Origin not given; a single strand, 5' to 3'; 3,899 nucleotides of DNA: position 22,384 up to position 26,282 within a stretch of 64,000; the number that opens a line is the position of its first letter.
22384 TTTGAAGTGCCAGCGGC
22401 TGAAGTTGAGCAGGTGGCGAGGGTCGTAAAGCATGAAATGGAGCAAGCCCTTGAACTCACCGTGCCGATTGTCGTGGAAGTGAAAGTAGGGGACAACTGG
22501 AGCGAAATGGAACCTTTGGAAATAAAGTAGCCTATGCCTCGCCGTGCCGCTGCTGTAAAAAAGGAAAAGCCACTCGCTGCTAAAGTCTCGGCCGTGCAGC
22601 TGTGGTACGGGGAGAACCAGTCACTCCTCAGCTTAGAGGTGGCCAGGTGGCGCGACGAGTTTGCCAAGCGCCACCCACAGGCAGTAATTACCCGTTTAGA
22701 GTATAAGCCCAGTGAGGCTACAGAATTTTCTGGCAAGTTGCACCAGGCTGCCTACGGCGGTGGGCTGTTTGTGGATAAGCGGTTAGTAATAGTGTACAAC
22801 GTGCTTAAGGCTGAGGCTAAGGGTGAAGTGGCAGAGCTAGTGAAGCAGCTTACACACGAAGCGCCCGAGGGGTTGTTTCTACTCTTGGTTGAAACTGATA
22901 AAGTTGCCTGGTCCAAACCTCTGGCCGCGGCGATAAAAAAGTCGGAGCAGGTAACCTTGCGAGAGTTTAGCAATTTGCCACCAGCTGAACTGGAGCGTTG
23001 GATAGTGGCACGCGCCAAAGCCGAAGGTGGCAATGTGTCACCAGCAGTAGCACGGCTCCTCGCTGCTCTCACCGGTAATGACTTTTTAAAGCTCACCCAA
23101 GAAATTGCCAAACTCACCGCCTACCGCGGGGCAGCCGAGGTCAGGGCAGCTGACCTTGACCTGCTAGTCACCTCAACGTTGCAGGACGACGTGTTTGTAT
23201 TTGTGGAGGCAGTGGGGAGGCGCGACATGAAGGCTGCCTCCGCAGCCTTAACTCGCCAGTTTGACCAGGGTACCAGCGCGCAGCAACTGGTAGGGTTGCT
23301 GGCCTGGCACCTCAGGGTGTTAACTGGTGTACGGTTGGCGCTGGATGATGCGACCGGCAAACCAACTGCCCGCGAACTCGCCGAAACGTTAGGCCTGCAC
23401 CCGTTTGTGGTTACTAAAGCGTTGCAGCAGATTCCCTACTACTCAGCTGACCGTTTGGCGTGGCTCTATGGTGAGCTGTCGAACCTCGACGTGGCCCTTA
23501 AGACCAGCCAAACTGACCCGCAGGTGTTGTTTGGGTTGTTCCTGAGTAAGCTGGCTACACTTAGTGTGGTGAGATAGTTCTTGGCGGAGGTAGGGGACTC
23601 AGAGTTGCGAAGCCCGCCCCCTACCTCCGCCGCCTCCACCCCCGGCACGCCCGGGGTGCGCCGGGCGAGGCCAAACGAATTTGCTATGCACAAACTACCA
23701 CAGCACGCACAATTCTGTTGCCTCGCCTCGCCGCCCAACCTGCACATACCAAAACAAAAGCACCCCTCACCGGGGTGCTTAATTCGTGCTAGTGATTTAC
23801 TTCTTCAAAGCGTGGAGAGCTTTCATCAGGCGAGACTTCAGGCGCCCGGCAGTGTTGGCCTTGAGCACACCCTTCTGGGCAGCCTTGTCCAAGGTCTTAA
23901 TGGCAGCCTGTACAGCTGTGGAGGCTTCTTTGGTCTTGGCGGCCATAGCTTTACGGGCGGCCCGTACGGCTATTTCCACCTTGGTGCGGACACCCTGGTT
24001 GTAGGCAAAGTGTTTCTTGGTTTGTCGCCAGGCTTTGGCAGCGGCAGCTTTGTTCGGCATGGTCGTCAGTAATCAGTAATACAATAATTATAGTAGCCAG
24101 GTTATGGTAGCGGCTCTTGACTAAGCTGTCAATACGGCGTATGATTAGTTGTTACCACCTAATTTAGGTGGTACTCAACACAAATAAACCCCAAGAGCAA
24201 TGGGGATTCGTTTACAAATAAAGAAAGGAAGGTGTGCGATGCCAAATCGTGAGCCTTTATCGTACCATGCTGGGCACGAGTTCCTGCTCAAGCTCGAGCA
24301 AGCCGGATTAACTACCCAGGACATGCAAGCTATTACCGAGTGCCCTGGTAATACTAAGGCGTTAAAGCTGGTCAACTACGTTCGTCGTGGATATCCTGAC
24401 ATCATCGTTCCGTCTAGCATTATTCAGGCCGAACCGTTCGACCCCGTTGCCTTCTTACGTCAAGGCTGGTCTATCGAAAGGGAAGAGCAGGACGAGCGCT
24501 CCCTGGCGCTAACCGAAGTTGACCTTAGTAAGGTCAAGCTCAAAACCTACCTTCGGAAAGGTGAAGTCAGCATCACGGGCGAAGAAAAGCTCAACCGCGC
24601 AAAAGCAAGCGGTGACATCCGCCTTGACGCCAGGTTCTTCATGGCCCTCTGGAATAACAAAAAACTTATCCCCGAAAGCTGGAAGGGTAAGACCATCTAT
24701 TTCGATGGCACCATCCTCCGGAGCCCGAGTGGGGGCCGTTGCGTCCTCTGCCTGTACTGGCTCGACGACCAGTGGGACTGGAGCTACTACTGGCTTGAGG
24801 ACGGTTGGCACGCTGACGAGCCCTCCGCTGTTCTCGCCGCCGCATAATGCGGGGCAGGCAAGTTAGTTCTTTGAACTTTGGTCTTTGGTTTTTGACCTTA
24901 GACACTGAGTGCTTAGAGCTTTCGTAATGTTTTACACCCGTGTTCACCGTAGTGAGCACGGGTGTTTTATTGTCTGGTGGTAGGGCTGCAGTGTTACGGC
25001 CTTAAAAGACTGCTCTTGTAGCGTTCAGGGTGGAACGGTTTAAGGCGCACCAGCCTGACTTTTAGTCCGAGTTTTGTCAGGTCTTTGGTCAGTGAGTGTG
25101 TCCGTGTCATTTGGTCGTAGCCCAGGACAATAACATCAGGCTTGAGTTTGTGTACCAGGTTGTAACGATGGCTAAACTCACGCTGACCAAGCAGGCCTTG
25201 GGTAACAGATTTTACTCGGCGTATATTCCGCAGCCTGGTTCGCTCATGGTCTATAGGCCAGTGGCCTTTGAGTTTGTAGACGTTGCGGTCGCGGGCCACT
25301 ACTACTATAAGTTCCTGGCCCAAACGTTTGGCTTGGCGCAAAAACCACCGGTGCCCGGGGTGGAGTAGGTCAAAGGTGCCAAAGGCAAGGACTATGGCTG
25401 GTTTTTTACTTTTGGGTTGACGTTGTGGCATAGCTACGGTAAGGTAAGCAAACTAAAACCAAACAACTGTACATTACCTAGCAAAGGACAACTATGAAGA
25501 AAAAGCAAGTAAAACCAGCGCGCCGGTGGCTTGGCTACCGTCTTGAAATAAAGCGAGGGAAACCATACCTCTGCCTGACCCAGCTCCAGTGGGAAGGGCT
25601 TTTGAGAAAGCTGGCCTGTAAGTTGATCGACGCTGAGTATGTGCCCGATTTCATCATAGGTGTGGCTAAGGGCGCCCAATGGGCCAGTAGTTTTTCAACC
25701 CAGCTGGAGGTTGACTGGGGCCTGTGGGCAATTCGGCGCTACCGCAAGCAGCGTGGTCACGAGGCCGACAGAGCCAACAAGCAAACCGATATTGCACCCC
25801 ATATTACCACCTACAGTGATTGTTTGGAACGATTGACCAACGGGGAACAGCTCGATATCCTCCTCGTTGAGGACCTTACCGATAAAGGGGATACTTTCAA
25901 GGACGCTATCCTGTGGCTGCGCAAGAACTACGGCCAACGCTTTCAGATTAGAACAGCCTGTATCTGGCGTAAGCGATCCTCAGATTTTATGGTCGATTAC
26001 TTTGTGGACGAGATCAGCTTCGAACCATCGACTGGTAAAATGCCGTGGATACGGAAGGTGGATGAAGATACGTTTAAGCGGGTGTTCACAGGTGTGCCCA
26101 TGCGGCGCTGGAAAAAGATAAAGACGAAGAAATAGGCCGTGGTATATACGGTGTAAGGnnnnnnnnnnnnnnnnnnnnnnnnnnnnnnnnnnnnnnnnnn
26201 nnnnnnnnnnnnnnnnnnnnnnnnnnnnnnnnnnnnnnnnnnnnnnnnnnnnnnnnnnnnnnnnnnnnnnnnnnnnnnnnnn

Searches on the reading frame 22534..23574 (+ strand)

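Call 83: search_protein_families(library=pfam, proteins=[window:22534-23574:+], max_evalue=0.001)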
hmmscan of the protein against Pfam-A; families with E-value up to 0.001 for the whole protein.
window:22534-23574:+ (347 aa): 1 family
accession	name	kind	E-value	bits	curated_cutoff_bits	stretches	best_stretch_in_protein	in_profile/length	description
PF21694.2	DNA_pol3_delta_C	-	2.6e-20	73.1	27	1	217-340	1-121/121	DNA polymerase III delta subunit, C-terminal domain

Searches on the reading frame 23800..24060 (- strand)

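Call 83: search_protein_families(library=pfam, proteins=[window:23800-24060:-], max_evalue=0.001)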
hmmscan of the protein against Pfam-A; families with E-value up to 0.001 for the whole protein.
window:23800-24060:- (87 aa): 1 family
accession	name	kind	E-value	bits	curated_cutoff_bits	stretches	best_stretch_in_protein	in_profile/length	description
PF01649.23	Ribosomal_S20p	-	8.1e-17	62.1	29.5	1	2-82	1-82/83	Ribosomal protein S20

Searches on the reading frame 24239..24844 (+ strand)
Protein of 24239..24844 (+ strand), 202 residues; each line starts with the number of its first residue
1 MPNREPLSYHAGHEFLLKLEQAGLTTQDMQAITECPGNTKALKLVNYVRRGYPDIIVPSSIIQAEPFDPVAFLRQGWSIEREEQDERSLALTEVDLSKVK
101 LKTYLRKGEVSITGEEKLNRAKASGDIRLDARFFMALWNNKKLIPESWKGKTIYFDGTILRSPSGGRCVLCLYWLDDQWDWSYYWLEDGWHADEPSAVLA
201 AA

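Call 8: search_protein_families(library=pfam, proteins=[window:24239-24844:+], max_evalue=1)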
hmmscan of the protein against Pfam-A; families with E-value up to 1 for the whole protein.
window:24239-24844:+ (202 aa): 0 families

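Call 14: search_protein_families(library=ncbifam, proteins=[window:24239-24844:+], max_evalue=1)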
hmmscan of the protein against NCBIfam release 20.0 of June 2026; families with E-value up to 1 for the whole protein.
window:24239-24844:+ (202 aa): 0 families

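Call 86: find_homologous_proteins(query=window:24239-24844:+, max_evalue=0.001)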
Query window:24239-24844:+ (202 aa): 209 proteins with E <= 0.001 among 338 candidates; the best 120 are listed.
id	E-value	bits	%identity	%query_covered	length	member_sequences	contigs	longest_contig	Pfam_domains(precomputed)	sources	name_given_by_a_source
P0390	1.9e-135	467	100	100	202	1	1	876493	-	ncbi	-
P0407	1.4e-65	239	78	72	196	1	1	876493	-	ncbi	-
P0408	3.6e-53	198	67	70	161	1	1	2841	-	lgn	-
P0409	2.9e-50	189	64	72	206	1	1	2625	-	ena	-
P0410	2.8e-49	185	48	97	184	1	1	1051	-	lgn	-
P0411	1.3e-48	183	60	70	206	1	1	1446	-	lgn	-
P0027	1.4e-48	183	55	79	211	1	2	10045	-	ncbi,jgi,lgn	-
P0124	1.6e-48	183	59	75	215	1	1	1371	-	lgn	-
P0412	2.2e-48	182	60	72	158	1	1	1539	-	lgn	-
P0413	3.8e-48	182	59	70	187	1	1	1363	-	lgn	-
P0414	7.3e-48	181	58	73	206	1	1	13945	-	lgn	-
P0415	8.2e-48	181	57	77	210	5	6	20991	-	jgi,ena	-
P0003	9.7e-48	180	60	75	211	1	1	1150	-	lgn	-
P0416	1.3e-47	180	63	70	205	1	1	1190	-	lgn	-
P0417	1.5e-47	180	60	70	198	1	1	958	-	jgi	jgi:hypothetical protein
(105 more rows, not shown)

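Call 88: find_encoding_contigs(protein=P0407, flank=10000, max_places=3)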
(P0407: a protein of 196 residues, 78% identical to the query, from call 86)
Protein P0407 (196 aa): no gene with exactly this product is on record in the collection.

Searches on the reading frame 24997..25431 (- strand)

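Call 83: search_protein_families(library=pfam, proteins=[window:24997-25431:-], max_evalue=0.001)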
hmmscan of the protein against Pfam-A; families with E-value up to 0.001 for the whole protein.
window:24997-25431:- (145 aa): 2 families
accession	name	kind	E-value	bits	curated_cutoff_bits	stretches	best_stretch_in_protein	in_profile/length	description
PF01467.32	CTP_transf_like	-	1.2e-16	61.5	21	1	15-143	1-130/133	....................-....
PF06574.18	FAD_syn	-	0.00027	21.2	27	0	9-41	4-36/158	FAD synthetase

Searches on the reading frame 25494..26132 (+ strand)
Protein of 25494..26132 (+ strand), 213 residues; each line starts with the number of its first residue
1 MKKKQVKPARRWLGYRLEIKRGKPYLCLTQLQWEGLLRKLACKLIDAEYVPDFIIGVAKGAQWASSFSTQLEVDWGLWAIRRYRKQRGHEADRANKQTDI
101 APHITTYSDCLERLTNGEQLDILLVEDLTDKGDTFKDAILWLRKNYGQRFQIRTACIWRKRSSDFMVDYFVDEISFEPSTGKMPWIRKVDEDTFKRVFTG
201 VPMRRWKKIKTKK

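Call 83: search_protein_families(library=pfam, proteins=[window:25494-26132:+], max_evalue=0.001)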
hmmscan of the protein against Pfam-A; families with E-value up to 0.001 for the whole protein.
window:25494-26132:+ (213 aa): 1 family
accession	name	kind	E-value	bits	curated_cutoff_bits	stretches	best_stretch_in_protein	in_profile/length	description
PF00156.33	Pribosyltran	-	1e-11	44.8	26.3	1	36-174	14-143/158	Phosphoribosyl transferase domain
